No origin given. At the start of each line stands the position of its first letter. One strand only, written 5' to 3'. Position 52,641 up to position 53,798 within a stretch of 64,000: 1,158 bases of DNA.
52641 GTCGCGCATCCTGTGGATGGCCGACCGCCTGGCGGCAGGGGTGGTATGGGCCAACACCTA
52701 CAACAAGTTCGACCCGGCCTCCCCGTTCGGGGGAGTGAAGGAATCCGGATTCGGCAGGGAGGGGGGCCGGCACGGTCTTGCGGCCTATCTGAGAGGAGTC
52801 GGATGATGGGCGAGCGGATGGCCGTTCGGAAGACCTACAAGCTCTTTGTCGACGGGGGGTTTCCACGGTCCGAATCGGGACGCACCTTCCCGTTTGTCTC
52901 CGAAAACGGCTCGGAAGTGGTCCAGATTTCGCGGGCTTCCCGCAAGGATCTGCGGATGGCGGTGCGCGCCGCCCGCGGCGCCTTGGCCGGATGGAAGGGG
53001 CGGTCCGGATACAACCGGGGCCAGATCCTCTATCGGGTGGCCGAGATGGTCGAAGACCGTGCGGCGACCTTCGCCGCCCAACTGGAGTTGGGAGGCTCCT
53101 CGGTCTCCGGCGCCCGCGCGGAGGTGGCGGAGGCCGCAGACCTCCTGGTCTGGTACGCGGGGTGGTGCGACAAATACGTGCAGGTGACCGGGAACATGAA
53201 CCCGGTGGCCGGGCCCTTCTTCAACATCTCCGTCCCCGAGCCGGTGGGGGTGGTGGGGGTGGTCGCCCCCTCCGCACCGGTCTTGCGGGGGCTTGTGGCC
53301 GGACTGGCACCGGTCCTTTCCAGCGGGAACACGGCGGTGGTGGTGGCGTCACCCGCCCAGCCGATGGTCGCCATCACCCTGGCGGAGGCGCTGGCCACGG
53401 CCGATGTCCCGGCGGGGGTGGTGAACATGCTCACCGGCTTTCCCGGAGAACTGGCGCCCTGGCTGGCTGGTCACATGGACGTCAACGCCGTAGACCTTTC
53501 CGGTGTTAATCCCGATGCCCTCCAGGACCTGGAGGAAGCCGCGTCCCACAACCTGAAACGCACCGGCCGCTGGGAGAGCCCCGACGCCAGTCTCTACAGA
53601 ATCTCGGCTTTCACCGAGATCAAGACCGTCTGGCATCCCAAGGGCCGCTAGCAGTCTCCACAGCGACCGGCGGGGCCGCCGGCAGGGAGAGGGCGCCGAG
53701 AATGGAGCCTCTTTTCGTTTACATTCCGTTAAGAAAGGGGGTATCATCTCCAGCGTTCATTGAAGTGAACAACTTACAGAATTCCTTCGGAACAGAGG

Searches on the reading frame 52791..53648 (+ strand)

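Call 6: search_protein_families(library=pfam, proteins=[window:52791-53648:+])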
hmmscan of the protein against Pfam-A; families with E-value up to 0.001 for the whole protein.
window:52791-53648:+ (286 aa): 1 family
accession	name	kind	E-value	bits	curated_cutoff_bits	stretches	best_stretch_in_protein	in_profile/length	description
PF00171.27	Aldedh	-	8e-36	124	23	1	39-257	16-231/461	Aldehyde dehydrogenase family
